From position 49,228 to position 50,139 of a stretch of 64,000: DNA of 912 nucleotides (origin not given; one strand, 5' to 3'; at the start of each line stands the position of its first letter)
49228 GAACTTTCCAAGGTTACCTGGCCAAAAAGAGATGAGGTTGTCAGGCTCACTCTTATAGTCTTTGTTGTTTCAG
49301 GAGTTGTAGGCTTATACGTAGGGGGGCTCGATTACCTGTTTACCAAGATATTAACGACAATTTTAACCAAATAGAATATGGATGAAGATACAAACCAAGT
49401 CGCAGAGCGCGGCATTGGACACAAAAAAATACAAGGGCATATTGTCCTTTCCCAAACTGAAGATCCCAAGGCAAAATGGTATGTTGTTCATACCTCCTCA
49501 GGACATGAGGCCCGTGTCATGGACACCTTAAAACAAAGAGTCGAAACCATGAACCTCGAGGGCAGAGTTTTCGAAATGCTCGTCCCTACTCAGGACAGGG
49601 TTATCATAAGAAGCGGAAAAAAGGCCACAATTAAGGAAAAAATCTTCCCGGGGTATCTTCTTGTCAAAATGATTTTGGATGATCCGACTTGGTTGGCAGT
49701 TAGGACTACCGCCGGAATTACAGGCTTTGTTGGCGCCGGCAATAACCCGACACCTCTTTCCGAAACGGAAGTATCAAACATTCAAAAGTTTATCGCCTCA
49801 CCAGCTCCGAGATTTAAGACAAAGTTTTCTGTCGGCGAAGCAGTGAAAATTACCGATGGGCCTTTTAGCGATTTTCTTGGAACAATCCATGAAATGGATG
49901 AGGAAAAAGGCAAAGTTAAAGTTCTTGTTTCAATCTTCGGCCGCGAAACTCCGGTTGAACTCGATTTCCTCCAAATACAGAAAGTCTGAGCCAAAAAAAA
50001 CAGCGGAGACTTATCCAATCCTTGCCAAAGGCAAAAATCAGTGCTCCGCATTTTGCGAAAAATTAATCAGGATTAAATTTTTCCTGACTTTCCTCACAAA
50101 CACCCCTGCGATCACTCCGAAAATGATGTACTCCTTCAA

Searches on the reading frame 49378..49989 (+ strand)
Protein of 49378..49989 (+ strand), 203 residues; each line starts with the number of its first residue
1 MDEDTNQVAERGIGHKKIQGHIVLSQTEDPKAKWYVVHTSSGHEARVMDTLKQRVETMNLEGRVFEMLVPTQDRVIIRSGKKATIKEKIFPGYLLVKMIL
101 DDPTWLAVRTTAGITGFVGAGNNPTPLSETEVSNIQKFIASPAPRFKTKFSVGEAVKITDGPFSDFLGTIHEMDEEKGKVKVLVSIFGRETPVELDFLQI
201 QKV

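Call 6: search_protein_families(library=pfam, proteins=[window:49378-49989:+], max_evalue=0.01)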
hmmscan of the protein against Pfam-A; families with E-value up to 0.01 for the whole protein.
window:49378-49989:+ (203 aa): 2 families
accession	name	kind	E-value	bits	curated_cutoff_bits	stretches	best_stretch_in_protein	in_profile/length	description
PF02357.24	NusG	-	1.1e-25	90.4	22.2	1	33-135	2-92/93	Transcription termination factor nusG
PF00467.35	KOW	-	5.2e-05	23.4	22.3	1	152-182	1-29/32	KOW motif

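Call 7: find_homologous_proteins(query=window:49378-49989:+)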
Query window:49378-49989:+ (203 aa): 8000 proteins with E <= 0.001 among 8000 candidates; the best 120 are listed.
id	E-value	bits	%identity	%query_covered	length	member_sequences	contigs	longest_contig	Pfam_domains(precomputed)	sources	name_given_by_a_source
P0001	3.2e-129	446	100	100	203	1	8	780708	PF02357.25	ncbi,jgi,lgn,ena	ncbi:MAG: transcription termination/antitermination protein NusG [Candidatus Microgenomates bacteriu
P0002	4.6e-120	416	91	100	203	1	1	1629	PF02357.25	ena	-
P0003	1.4e-119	415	91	100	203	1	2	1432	PF00467.36,PF02357.25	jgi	jgi:transcriptional antiterminator NusG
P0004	3.3e-119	413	90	100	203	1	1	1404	PF02357.25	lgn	-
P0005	3.6e-119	413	90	100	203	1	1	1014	PF02357.25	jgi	jgi:transcription termination/antitermination protein NusG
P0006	9.9e-119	412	90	100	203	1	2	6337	PF02357.25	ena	-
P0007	2.0e-118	411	93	99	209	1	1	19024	PF02357.25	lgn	-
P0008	2.7e-118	410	89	100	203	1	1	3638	PF02357.25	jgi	jgi:transcriptional antiterminator NusG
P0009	9.5e-118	409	90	100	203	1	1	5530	PF02357.25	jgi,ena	-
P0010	2.1e-117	408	89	100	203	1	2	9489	PF02357.25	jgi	jgi:transcriptional antiterminator NusG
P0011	4.5e-117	406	89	100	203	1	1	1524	PF02357.25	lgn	-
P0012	6.7e-117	406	89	100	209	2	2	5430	PF02357.25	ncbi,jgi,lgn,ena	-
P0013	7.7e-117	406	89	100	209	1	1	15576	PF02357.25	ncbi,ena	-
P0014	9.2e-117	405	89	100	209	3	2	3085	PF02357.25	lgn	-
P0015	1.5e-116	405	88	100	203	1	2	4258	PF02357.25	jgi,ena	jgi:transcriptional antiterminator NusG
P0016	1.9e-116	404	88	100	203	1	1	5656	PF02357.25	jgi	jgi:transcription termination/antitermination protein NusG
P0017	2.5e-116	404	89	100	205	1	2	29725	PF02357.25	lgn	-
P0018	2.6e-116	404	88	100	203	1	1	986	PF02357.25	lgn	-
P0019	4.2e-116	403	88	100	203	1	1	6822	PF02357.25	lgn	-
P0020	6.3e-116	403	86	100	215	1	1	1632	PF02357.25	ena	-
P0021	6.7e-116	403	89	100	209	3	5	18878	PF02357.25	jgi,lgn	-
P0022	6.9e-116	403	90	99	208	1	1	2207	PF02357.25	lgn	-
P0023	8.6e-116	402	88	100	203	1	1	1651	PF02357.25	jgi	jgi:transcription termination/antitermination protein NusG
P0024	8.9e-116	402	88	100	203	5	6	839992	PF02357.25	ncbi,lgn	-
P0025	1.1e-115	402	90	98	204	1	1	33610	PF02357.25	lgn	-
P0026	1.2e-115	402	88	100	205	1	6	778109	PF02357.25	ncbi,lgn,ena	-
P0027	1.3e-115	402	86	100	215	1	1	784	PF02357.25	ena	-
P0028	1.4e-115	402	86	100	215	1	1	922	PF00467.36,PF02357.25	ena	-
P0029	2.2e-115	401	89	100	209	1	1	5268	PF02357.25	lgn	-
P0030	2.2e-115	401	89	100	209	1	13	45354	PF02357.25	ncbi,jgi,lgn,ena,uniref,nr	ncbi:MAG: Transcription antitermination protein nusG [Candidatus Woesebacteria bacterium GW2011_GWF1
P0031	2.4e-115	401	88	100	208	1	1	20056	PF02357.25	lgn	-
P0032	3.3e-115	400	88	100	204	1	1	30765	PF02357.25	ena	-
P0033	3.9e-115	400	87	100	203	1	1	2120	PF02357.25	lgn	-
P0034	4.0e-115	400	90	97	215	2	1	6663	PF02357.25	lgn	-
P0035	4.4e-115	400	89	100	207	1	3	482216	PF02357.25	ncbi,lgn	-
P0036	5.1e-115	400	89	100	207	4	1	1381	PF00467.36,PF02357.25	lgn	-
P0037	7.7e-115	399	88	99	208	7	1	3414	PF02357.25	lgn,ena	-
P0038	1.2e-114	399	89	100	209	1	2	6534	PF02357.25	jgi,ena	jgi:transcriptional antiterminator NusG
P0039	1.3e-114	398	88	100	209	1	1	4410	PF00467.36,PF02357.25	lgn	-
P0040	1.3e-114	398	88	100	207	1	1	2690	PF00467.36,PF02357.25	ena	-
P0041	1.8e-114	398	88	100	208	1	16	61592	PF02357.25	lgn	-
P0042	1.8e-114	398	88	100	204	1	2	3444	PF02357.25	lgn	-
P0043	1.8e-114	398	87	100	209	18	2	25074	PF02357.25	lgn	-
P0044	2.7e-114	397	88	100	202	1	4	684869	PF02357.25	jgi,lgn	jgi:transcriptional antiterminator NusG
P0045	3.0e-114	397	87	100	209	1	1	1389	PF02357.25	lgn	-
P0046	3.7e-114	397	87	99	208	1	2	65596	PF02357.25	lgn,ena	-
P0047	3.8e-114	397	89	97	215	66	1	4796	PF02357.25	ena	-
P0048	4.5e-114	397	87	100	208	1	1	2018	PF02357.25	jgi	jgi:transcriptional antiterminator NusG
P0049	5.5e-114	396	84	100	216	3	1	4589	PF00467.36,PF02357.25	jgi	jgi:transcriptional antiterminator NusG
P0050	5.6e-114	396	87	100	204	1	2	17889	PF02357.25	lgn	-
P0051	6.3e-114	396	84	100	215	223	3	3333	PF02357.25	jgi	jgi:transcription termination/antitermination protein NusG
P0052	1.0e-113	395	86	100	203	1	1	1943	PF02357.25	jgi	jgi:transcriptional antiterminator NusG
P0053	1.3e-113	395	86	100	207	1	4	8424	PF02357.25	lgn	-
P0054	2.0e-113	394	85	100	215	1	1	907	PF02357.25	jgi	jgi:transcriptional antiterminator NusG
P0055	3.4e-113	394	88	99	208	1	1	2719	PF02357.25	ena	-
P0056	3.9e-113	394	86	100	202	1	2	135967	PF02357.25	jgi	jgi:transcriptional antiterminator NusG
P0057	4.1e-113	393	86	99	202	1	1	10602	PF02357.25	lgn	-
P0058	5.3e-113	393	84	100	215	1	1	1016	PF02357.25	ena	-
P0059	5.4e-113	393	86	100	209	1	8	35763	PF00467.36,PF02357.25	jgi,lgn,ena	-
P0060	5.7e-113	393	87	100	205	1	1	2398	PF02357.25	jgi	jgi:transcriptional antiterminator NusG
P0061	6.3e-113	393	87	99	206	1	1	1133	PF02357.25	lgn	-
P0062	9.5e-113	392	88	98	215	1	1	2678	PF02357.25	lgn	-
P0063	1.1e-112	392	84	100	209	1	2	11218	PF02357.25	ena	-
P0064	1.1e-112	392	85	100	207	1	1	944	PF02357.25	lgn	-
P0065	1.2e-112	392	83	100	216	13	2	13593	PF02357.25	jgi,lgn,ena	-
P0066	1.3e-112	392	85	100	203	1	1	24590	PF02357.25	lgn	-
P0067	1.5e-112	392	84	100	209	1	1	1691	PF02357.25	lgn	-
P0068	1.5e-112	392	89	97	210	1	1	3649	PF02357.25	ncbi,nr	ncbi:MAG TPA: transcription termination/antitermination protein NusG [Patescibacteria group bacteriu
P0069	1.8e-112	391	85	100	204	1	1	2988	PF02357.25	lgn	-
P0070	2.0e-112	391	85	100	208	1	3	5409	PF02357.25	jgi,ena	-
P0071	2.4e-112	391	88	100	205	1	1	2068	PF02357.25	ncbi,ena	-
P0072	2.7e-112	391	87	97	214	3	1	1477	PF02357.25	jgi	jgi:transcription termination/antitermination protein NusG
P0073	2.8e-112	391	86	99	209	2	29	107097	PF02357.25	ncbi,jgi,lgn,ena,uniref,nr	ncbi:MAG: Transcription antitermination protein nusG [Candidatus Woesebacteria bacterium GW2011_GWA2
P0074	3.0e-112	391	84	100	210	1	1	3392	PF02357.25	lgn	-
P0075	3.5e-112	390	86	98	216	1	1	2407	PF02357.25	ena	-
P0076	3.6e-112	390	88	97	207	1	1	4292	PF00467.36,PF02357.25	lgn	-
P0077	4.8e-112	390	86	97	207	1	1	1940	PF00467.36,PF02357.25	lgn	-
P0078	4.9e-112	390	87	100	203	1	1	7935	PF02357.25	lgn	-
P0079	5.8e-112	390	85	100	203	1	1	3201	PF02357.25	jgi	jgi:transcription termination/antitermination protein NusG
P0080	6.2e-112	390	86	100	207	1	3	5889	PF02357.25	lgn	-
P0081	6.6e-112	390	87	100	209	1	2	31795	PF00467.36,PF02357.25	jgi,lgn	-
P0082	7.0e-112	389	83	100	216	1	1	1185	PF02357.25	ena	-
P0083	8.2e-112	389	85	100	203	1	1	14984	PF02357.25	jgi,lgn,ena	-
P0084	1.0e-111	389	86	100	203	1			PF02357.25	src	-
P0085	1.0e-111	389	86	98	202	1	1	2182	PF02357.25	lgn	-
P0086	1.1e-111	389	83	100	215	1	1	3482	PF02357.25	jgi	jgi:transcriptional antiterminator NusG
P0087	1.7e-111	388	85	100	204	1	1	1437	PF02357.25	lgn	-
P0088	2.4e-111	388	85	100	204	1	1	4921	PF02357.25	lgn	-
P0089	2.6e-111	388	88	97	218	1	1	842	PF02357.25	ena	-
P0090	3.2e-111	387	85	99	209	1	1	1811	PF02357.25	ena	-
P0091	3.2e-111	387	84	100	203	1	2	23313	PF02357.25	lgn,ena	-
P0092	3.3e-111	387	85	100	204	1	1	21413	PF02357.25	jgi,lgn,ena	-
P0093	3.5e-111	387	87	97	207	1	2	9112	PF00467.36,PF02357.25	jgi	jgi:transcription termination/antitermination protein NusG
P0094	3.7e-111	387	84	100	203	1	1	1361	PF02357.25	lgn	-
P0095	4.3e-111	387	85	100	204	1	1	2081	PF02357.25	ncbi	-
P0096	4.7e-111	387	84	100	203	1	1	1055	PF02357.25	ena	-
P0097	4.7e-111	387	88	97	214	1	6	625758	PF02357.25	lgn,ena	-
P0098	6.3e-111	386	84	100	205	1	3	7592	PF02357.25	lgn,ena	-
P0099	6.7e-111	386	86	100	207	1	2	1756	PF02357.25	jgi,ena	jgi:transcriptional antiterminator NusG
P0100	1.9e-110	385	85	100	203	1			PF02357.25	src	-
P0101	1.9e-110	385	84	100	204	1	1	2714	PF00467.36,PF02357.25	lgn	-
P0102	2.0e-110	385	87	97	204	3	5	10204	PF00467.36,PF02357.25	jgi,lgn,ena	-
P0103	2.4e-110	384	84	100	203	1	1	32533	PF02357.25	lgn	-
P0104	2.6e-110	384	82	100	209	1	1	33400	PF02357.25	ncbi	-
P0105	3.0e-110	384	83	100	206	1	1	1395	PF02357.25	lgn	-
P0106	4.6e-110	384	82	100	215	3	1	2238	PF02357.25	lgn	-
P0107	5.4e-110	383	84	100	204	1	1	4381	PF00467.36,PF02357.25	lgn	-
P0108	6.3e-110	383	85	98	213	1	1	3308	PF02357.25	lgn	-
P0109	8.4e-110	383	85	100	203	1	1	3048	PF02357.25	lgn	-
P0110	8.4e-110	383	87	97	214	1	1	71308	PF02357.25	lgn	-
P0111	1.3e-109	382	85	100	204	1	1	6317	PF02357.25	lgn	-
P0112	1.5e-109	382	85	97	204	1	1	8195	PF00467.36,PF02357.25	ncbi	ncbi:transcription termination/antitermination protein NusG [Patescibacteria group bacterium]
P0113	1.8e-109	382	86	97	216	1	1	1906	PF02357.25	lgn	-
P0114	1.9e-109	382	84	100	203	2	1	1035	PF00467.36,PF02357.25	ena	-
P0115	2.3e-109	381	83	100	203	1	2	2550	PF02357.25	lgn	-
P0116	2.6e-109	381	85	100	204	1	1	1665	PF00467.36,PF02357.25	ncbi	-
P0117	3.9e-109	381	84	100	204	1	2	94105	PF02357.25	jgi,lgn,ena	jgi:transcriptional antiterminator NusG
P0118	4.4e-109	380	83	100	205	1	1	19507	PF02357.25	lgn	-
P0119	4.9e-109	380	85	97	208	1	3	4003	PF02357.25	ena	-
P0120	7.1e-109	380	83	100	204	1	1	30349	PF00467.36,PF02357.25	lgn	-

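Call 8: find_encoding_contigs(protein=window:49378-49989:+, flank=10000, max_places=10)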
Protein window:49378-49989:+ (203 aa): 13 contigs read that carry it; 6 places shown.
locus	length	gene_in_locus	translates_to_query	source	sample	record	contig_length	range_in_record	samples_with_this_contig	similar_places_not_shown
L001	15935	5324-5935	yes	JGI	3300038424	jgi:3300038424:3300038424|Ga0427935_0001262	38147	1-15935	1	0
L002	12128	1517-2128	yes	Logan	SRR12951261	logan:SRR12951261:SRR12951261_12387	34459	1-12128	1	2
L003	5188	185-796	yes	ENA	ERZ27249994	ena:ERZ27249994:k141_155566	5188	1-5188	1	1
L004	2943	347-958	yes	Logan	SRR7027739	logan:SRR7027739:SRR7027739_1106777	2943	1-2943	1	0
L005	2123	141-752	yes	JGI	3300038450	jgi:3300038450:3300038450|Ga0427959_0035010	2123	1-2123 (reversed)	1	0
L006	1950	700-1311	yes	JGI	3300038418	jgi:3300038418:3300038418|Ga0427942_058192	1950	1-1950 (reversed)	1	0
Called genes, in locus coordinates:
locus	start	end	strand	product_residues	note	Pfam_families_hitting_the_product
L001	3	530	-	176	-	?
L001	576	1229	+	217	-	PF00625:Guanylate_kin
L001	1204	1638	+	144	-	PF01467:CTP_transf_like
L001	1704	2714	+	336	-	PF01370:Epimerase, PF16363:GDP_Man_Dehyd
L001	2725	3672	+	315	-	PF01073:3Beta_HSD, PF01370:Epimerase, PF04321:RmlD_sub_bind, PF16363:GDP_Man_Dehyd, PF07993:NAD_binding_4 (weak)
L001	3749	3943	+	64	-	PF01165:Ribosomal_S21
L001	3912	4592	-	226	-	PF01351:RNase_HII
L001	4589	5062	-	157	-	-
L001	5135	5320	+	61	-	PF00584:SecE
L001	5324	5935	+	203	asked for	PF02357:NusG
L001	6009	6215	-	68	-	-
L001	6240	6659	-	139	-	-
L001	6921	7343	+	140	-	PF03946:Ribosomal_L11_N, PF00298:Ribosomal_L11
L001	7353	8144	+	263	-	PF00687:Ribosomal_L1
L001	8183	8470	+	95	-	-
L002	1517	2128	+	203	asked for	PF02357:NusG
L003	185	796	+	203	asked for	PF02357:NusG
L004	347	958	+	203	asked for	PF02357:NusG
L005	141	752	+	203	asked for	PF02357:NusG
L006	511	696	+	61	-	PF00584:SecE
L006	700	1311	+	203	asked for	PF02357:NusG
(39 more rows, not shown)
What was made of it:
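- The sequence comes from metagenome-assembled material (calls 7, 8).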

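Call 10: find_related_loci(query=window:49378-49989:+, collection=genome_contigs, flank=10000)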
Query window:49378-49989:+ (203 aa) in genome_contigs; peptide patterns used: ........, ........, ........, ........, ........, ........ (x = any residue, [..] = any of these).
198 stretches matched a pattern; 79 encode a relative of the query (tblastn E <= 1e-3); 77 distinct loci.
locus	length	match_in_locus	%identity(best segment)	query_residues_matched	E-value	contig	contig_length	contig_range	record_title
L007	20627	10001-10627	89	1-203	5e-125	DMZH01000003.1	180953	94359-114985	MAG TPA_asm: Candidatus Woesebacteria bacterium isolate UBA8517 contig_8038, whole genome shotgun sequence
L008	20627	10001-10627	89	1-203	5e-125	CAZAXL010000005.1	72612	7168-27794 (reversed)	MAG TPA_asm: uncultured Gammaproteobacteria bacterium isolate SRP062349_co2_103 genome assembly, contig: NODE_225_length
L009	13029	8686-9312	89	1-203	1e-124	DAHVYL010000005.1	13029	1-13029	MAG TPA_asm: Candidatus Woesebacteria bacterium isolate clean783 NODE_5_length_13029_cov_4.026791, whole genome shotgun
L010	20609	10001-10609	91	1-203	3e-124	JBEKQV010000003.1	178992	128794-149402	MAG: Candidatus Microgenomates bacterium isolate SPRUCE 496 SPRUCE_496_3, whole genome shotgun sequence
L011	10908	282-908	90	1-203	5e-124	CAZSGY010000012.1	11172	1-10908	MAG TPA_asm: uncultured Gammaproteobacteria bacterium isolate binchicken_co169_197 genome assembly, contig: k99_71539, w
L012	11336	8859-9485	90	1-203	2e-123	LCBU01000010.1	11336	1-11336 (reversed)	MAG: Candidatus Woesebacteria bacterium GW2011_GWA1_41_7 UU74_C0010, whole genome shotgun sequence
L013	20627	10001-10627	89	1-203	9e-124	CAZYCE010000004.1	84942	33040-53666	MAG TPA_asm: uncultured Gammaproteobacteria bacterium isolate binchicken_co220_61 genome assembly, contig: NODE_109_leng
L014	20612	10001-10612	90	1-203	3e-123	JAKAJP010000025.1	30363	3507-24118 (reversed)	MAG: bacterium isolate WY4.bin110 NODE_1752_length_30363_cov_1.930679, whole genome shotgun sequence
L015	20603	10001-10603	90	3-203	1e-122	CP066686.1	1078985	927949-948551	MAG: Candidatus Woesebacteria bacterium isolate NC_groundwater_442_Ag_B-0.1um_40_41 chromosome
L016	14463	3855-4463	88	1-203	2e-122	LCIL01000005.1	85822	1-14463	MAG: Candidatus Woesebacteria bacterium GW2011_GWA1_44_23 UW47_C0005, whole genome shotgun sequence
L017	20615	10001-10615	88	1-203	2e-122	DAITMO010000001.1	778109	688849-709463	MAG TPA_asm: Patescibacteria group bacterium isolate CTOTU7669 NODE_3_length_778109_cov_12.319549, whole genome shotgun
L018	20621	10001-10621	89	1-203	5e-122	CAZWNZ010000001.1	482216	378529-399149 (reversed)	MAG TPA_asm: uncultured Gammaproteobacteria bacterium isolate SRP192927_co3_839 genome assembly, contig: NODE_2_length_4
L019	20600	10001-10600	91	4-203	1e-121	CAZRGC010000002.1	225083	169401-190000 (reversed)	MAG TPA_asm: uncultured Gammaproteobacteria bacterium isolate SRP173033_co1_108 genome assembly, contig: NODE_43_length_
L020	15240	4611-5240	86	1-203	4e-121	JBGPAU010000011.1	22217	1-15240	MAG: Patescibacteria group bacterium isolate OBJ_0618_130150_121 k141_3542057_length_22217_cov_13.6026, whole genome sho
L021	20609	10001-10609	87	1-203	1e-120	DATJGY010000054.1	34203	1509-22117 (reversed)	MAG TPA_asm: Alphaproteobacteria bacterium isolate SMAG_U15498 k141_6365862, whole genome shotgun sequence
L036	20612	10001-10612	81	1-203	6e-111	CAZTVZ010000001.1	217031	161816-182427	MAG TPA_asm: uncultured Gammaproteobacteria bacterium isolate binchicken_co27_378 genome assembly, contig: NODE_55_lengt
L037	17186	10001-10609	81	1-203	2e-110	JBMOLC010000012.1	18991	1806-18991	MAG: Patescibacteria group bacterium isolate Betzabe_MAG014 MAG014_12, whole genome shotgun sequence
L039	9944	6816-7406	81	7-203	7e-110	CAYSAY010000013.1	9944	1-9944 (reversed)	MAG TPA_asm: uncultured Gammaproteobacteria bacterium isolate ERP113451_co1_283 genome assembly, contig: NODE_8439_lengt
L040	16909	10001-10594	81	6-203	6e-110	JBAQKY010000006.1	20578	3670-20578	MAG: Microgenomates group bacterium isolate MFD12071_ilm_asm_bin3 k127_34529, whole genome shotgun sequence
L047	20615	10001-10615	78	1-203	4e-109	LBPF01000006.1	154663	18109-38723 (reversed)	MAG: Candidatus Woesebacteria bacterium GW2011_GWB1_33_38 UR44_C0006, whole genome shotgun sequence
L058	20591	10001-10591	80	6-202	9e-106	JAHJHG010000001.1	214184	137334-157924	MAG: Patescibacteria group bacterium isolate Modern_marine_planktonic.mb.16 Modern_marine_plan.mb.16_k141_115749, whole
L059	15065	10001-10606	77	2-203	9e-106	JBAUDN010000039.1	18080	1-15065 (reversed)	MAG: Microgenomates group bacterium isolate MFD13099_ilm_asm_bin3 k127_252390, whole genome shotgun sequence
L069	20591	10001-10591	76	7-203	3e-101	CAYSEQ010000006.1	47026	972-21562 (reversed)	MAG TPA_asm: uncultured Gammaproteobacteria bacterium isolate binchicken_co30_31 genome assembly, contig: NODE_730_lengt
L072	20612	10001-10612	82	1-203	4e-112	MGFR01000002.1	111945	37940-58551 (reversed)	MAG: Candidatus Woesebacteria bacterium RBG_13_46_13 RBG_13_scaffold_13, whole genome shotgun sequence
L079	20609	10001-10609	89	1-203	5e-123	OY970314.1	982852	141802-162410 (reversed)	MAG: Candidatus Woesebacteria bacterium isolate MFD01299.bin.c.5 genome assembly, chromosome: 1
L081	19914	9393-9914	64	30-203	3e-76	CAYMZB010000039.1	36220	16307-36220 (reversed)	MAG TPA_asm: uncultured Gammaproteobacteria bacterium isolate binchicken_co203_489 genome assembly, contig: k141_636197,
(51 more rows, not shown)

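Call 19: search_protein_families(library=pfam, proteins=[L007:1766-2071:+, L007:2187-2678:-, L007:2822-3277:+, L008:2094-2633:+, L008:2754-3305:-, L009:1362-1706:-, L010:483-1187:-, L010:1379-1948:+, L018:4574-5011:-, L079:958-1296:-], max_evalue=0.01)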
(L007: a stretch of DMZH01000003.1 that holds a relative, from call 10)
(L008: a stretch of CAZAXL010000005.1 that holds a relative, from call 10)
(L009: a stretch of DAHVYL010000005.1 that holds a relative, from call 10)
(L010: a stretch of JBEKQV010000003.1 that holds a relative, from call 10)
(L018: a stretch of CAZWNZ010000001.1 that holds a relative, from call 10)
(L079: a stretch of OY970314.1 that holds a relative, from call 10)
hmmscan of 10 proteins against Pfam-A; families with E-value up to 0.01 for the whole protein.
L007:1766-2071:+ (101 aa): 1 family
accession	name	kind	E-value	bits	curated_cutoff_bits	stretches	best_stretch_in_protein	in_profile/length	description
PF12647.12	RNHCP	-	1.8e-06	28.2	24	1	19-51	58-90/90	RNHCP domain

L007:2187-2678:- (163 aa): 1 family
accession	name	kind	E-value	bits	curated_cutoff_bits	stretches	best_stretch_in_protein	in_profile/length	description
PF15891.11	Nuc_deoxyri_tr2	-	8.3e-08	33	30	1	19-99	3-91/105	Nucleoside 2-deoxyribosyltransferase like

L007:2822-3277:+ (151 aa): 0 families

L008:2094-2633:+ (179 aa): 0 families

L008:2754-3305:- (183 aa): 2 families
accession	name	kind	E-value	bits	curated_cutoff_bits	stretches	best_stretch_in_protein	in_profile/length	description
PF00293.34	NUDIX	-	8.6e-11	42.4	21.1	1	54-160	13-118/134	NUDIX domain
PF22327.2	Nudt16-like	-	0.0033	17.8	27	1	67-108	33-75/161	U8 snoRNA-decapping enzyme-like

L009:1362-1706:- (114 aa): 1 family
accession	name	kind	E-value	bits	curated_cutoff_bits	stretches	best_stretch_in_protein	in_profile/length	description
PF00543.27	P-II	-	0.0062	17.3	25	0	11-95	3-77/102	Nitrogen regulatory protein P-II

L010:483-1187:- (234 aa): 1 family
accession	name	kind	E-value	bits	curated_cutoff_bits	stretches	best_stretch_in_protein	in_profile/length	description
PF02698.23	DUF218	-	2.6e-06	27.8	27.6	1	45-124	13-81/133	DUF218 domain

L010:1379-1948:+ (189 aa): 0 families

L018:4574-5011:- (145 aa): 0 families

L079:958-1296:- (112 aa): 0 families

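Call 20: search_protein_families(library=pfam, proteins=[L039:874-1242:-, L039:1242-1511:-, L040:2663-3118:-, L058:4317-4589:-, L058:4689-5207:-, L059:3098-3673:-, L059:3769-4044:-, L017:3714-4307:-, L017:4304-5152:-, L017:5145-5972:-], max_evalue=0.01)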
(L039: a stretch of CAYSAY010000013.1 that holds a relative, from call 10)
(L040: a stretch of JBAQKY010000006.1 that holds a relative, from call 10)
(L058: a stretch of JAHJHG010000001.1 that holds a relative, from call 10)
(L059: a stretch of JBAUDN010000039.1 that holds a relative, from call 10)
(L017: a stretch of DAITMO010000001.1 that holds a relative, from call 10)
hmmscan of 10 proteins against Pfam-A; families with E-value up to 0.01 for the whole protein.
L039:874-1242:- (122 aa): 2 families
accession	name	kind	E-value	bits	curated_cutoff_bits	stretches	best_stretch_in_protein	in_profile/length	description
PF15615.11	TerB_C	-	7.8e-05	23.4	26.3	1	2-81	17-85/148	TerB-C domain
PF04546.19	Sigma70_ner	-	0.0075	16.7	29.7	1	2-100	5-102/210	Sigma-70, non-essential region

L039:1242-1511:- (89 aa): 0 families

L040:2663-3118:- (151 aa): 2 families
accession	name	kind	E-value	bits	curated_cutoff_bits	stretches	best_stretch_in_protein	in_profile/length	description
PF15615.11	TerB_C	-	0.00028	21.6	26.3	1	32-119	17-93/148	TerB-C domain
PF07554.19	FIVAR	-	0.0093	17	29.2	0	53-111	5-70/71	FIVAR domain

L058:4317-4589:- (90 aa): 0 families

L058:4689-5207:- (172 aa): 1 family
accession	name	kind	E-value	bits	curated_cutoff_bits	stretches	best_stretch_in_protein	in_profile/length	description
PF03167.25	UDG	-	2.2e-10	41.2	24.3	1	34-157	35-131/141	Uracil DNA glycosylase superfamily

L059:3098-3673:- (191 aa): 6 families
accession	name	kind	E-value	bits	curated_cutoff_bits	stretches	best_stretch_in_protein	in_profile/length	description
PF06821.19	Ser_hydrolase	-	3.6e-27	95.8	22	1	6-183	2-168/172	Serine hydrolase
PF00561.26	Abhydrolase_1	-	6.8e-07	29.6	25.8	1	64-134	70-140/245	alpha/beta hydrolase fold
PF10230.15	LIDHydrolase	-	1.5e-05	25.3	27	0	125-166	214-255/262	Lipid-droplet associated hydrolase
PF08538.16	DUF1749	-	4.3e-05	23.2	24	1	47-107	87-151/299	Protein of unknown function (DUF1749)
PF12146.15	Hydrolase_4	-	5.2e-05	23.1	27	1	63-131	76-141/239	Serine aminopeptidase, S33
PF12697.13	Abhydrolase_6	-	9.3e-05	23.6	26.3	1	7-103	3-99/217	Alpha/beta hydrolase family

L059:3769-4044:- (91 aa): 0 families

L017:3714-4307:- (197 aa): 5 families
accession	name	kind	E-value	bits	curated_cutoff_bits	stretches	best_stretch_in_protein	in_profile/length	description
PF00625.27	Guanylate_kin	-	2.2e-15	57.3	25.2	1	2-132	2-135/182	Guanylate kinase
PF03193.22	RsgA_GTPase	-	9.3e-05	22.8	30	1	3-26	107-131/174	RsgA GTPase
PF13191.12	AAA_16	-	0.00055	20.9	32.6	1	4-32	26-63/167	AAA ATPase domain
PF13238.12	AAA_18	-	0.001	20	29.4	1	6-129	2-108/128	AAA domain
PF13401.12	AAA_22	-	0.0065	17.2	27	0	3-42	6-45/130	AAA domain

L017:4304-5152:- (282 aa): 1 family
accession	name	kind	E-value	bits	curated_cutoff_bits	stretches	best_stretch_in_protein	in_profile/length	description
PF00215.30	OMPdecase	-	2.9e-20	73.6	27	1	21-255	3-212/221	Orotidine 5'-phosphate decarboxylase / HUMPS family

L017:5145-5972:- (275 aa): 1 family
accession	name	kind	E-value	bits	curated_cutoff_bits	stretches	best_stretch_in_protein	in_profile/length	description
PF00925.25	GTP_cyclohydro2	-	2e-22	80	23.3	1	72-235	7-152/165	GTP cyclohydrolase II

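Call 24: find_encoding_contigs(protein=P0007, flank=10000, max_places=4)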
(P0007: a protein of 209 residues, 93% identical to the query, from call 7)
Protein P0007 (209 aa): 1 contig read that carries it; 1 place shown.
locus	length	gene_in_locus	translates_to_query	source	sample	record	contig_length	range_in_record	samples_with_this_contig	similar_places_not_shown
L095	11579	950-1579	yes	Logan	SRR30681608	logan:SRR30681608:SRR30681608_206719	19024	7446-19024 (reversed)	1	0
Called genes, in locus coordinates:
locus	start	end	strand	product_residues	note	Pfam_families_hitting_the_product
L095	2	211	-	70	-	?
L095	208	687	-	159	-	-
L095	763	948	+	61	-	PF00584:SecE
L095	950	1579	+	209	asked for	PF02357:NusG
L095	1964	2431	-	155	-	-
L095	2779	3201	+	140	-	PF03946:Ribosomal_L11_N, PF00298:Ribosomal_L11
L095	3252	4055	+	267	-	PF00687:Ribosomal_L1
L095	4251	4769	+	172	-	PF00466:Ribosomal_L10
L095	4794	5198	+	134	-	-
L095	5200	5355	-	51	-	-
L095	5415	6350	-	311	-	PF14398:ATPgrasp_YheCD (faint), PF14397:ATPgrasp_ST (faint), PF02655:ATP-grasp_3 (weak), PF08443:RimK, PF02955:GSH-S_ATP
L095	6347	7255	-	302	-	PF03133:TTL (faint), PF08443:RimK, PF07478:Dala_Dala_lig_C, PF02955:GSH-S_ATP (weak), PF14398:ATPgrasp_YheCD (weak)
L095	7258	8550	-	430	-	PF14397:ATPgrasp_ST, PF02655:ATP-grasp_3 (faint), PF08443:RimK (faint)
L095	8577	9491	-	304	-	PF14402:7TM_transglut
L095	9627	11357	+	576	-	PF00664:ABC_membrane, PF02463:SMC_N (faint), PF00005:ABC_tran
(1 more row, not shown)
